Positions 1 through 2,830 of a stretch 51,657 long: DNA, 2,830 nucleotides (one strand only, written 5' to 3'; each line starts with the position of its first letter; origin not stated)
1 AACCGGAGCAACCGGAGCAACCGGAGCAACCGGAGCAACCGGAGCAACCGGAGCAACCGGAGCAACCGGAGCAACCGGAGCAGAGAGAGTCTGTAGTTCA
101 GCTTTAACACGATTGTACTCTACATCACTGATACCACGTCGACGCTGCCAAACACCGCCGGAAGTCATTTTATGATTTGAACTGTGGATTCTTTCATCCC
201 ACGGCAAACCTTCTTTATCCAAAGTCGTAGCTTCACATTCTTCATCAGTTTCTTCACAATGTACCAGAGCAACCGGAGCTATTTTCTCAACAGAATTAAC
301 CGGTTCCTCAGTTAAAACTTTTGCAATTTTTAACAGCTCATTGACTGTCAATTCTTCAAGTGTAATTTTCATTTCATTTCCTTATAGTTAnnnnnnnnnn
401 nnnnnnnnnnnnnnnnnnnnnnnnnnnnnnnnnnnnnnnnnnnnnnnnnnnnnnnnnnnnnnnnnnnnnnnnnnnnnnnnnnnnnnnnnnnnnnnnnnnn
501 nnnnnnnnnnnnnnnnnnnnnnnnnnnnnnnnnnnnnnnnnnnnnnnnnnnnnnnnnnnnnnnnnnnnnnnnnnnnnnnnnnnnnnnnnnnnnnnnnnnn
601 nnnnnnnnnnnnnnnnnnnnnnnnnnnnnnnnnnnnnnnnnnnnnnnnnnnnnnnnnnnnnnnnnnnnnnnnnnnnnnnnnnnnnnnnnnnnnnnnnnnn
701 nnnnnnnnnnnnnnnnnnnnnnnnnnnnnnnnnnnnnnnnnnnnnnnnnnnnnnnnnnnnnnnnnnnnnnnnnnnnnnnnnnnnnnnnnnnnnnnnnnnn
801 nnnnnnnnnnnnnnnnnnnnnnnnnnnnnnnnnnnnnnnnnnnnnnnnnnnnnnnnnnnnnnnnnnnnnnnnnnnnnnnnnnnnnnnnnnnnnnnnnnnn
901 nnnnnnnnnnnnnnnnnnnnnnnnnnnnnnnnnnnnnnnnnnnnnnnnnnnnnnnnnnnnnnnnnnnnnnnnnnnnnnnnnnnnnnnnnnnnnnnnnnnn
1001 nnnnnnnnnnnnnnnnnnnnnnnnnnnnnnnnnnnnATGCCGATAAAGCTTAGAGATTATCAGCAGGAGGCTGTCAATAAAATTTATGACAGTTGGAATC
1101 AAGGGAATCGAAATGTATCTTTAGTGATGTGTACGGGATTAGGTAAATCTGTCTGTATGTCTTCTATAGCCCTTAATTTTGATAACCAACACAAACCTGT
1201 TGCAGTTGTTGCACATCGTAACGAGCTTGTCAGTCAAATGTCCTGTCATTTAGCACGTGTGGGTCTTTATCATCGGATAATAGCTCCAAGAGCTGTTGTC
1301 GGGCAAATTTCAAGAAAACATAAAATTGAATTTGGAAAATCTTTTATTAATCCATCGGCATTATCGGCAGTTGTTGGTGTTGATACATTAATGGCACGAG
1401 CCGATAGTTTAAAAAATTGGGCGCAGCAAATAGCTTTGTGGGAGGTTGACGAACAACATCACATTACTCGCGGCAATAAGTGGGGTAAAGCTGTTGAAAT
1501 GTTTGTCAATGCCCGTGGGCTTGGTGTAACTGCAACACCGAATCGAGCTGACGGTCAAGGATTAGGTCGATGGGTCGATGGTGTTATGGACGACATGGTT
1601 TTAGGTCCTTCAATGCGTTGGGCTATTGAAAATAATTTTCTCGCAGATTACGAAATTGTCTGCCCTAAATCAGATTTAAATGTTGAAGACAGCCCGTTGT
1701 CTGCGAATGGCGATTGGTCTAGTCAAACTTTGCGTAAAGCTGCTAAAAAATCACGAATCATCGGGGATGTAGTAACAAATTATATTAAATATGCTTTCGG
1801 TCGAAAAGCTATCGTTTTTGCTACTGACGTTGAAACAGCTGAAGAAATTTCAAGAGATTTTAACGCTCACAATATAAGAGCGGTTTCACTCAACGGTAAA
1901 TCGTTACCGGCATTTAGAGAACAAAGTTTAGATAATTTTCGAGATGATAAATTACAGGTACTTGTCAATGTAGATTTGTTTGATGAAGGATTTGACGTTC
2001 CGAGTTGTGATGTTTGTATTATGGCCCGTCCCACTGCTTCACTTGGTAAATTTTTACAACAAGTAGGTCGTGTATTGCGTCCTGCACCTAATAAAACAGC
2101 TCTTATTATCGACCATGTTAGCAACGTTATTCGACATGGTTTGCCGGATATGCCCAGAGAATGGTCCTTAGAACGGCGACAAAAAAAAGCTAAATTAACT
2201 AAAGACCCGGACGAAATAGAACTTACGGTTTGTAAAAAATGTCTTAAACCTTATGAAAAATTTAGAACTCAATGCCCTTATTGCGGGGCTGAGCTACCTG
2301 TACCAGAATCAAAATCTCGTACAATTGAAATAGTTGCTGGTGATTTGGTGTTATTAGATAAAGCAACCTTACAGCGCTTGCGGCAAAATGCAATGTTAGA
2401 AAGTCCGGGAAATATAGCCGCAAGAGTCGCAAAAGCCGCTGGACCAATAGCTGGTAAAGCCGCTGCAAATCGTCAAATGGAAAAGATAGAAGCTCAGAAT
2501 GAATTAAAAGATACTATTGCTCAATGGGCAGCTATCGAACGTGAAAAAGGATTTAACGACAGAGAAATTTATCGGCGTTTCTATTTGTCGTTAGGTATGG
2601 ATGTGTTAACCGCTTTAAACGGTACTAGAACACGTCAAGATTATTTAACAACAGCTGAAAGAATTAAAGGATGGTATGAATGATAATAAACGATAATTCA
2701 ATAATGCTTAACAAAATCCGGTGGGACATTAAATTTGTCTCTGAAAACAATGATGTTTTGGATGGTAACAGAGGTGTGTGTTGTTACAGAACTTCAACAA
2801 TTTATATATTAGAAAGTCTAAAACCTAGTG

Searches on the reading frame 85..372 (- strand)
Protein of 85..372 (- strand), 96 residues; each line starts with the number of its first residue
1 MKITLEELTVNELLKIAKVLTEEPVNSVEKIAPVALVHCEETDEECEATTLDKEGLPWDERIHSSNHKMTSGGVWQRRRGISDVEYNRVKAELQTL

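Call 44: search_protein_representatives(protein=window:85-372:-)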
Query: 96 residues. Proteins with E-value up to 0.001 (for the whole library): 1837; up to 1e-10: 52; up to 1e-30: 1. The best 150 are listed.
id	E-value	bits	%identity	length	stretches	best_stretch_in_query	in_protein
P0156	2.2e-35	136.5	76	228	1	1-94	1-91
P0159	9.9e-27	108.9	62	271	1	1-94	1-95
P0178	2.0e-18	82.3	58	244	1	1-93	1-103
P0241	9.5e-18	80.2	55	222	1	6-93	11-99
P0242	1.7e-15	73.0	52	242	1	17-94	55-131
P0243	2.3e-15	72.6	49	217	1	3-94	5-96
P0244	2.4e-15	72.5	68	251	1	45-94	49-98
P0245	2.4e-15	72.5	44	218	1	3-93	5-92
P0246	8.1e-15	70.8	57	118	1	32-94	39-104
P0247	8.0e-14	67.6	56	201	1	31-93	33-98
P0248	1.5e-13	66.7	54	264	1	20-93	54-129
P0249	2.2e-13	66.2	58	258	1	38-94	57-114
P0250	2.6e-13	66.0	52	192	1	30-94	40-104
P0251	6.5e-13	64.7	50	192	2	47-93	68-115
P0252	6.5e-13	64.7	46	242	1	14-94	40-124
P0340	1.3e-09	54.1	37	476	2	21-94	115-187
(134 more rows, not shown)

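Call 63: search_protein_families(library=pfam, proteins=[P0340], max_evalue=0.01)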
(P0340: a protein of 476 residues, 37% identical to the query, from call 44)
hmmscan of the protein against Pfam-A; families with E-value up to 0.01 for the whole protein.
P0340 (476 aa): 0 families

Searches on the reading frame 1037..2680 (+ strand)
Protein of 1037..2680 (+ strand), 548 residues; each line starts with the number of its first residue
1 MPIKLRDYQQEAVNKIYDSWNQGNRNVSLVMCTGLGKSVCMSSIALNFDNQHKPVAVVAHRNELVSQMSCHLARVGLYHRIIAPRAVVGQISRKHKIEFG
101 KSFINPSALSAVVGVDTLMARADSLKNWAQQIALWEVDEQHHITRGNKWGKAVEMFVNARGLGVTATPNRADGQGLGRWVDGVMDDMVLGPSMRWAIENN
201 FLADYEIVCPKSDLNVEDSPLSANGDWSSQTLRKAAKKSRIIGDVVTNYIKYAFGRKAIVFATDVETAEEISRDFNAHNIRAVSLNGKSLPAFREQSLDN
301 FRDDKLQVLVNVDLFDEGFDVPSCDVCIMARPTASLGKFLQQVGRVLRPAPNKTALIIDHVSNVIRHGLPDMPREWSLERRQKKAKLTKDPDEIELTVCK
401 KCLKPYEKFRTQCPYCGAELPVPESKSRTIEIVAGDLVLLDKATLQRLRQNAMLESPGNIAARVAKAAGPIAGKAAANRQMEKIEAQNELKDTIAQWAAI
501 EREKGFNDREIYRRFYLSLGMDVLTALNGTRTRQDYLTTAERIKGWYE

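Call 72: search_protein_families(library=ncbifam, proteins=[window:1037-2680:+], max_evalue=0.01)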
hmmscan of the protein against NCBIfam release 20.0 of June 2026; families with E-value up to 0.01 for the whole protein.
window:1037-2680:+ (548 aa): 26 families (the best 25 are shown)
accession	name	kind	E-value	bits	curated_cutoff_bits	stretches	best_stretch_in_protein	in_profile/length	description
NF053632.1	heli_RadD_YejH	equivalog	1.2e-31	109.7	720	1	4-365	2-359/573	DNA repair helicase RadD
TIGR04095.1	dnd_restrict_1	equivalog_domain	9.5e-19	67.7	600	2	279-382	313-417/451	DNA phosphorothioation system restriction enzyme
NF046051.1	restrict_EcoAI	equivalog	1.9e-15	56.3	550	1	4-349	157-514/768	EcoAI/FtnUII family type I restriction enzme subunit R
NF003673.1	PRK05298.1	equivalog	3.6e-12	45.5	743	2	253-390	441-578/653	excinuclease ABC subunit UvrB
NF010337.0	PRK13766.1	equivalog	4.4e-12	44.9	610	1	237-353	348-472/781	Hef nuclease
TIGR00631.1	uvrb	equivalog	1.4e-11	43.4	750.1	2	254-375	442-568/658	excinuclease ABC subunit UvrB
NF045503.1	repair_heli_XPB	equivalog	5.1e-09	35.2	610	1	230-355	394-515/548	DNA repair helicase XPB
TIGR01389.1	recQ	equivalog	4.8e-08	31.9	640.2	1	239-361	208-330/591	DNA helicase RecQ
NF008521.0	PRK11448.1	equivalog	2.2e-07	29.3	729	1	3-41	412-450/1123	type I restriction-modification system endonuclease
NF008394.0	PRK11192.1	equivalog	1.6e-06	27.3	507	1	245-355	237-347/441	ATP-dependent RNA helicase SrmB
TIGR00614.1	recQ_fam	subfamily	2.6e-06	26.5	219.8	0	235-355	206-326/470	RecQ family ATP-dependent DNA helicase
NF053711.1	RNA_heli_RhlE1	exception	2.8e-06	26.3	750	1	214-346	205-335/434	RNA helicase RhlE1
NF053631.1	RNA_helic_CshA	equivalog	2.7e-05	23.2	646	1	244-323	226-305/434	degradosome RNA helicase CshA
NF008744.0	PRK11776.1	equivalog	3.5e-05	22.6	524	1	245-359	232-346/460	ATP-dependent RNA helicase DbpA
TIGR00348.1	hsdR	subfamily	4.5e-05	22.2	284.55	1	257-361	550-655/674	HsdR family type I site-specific deoxyribonuclease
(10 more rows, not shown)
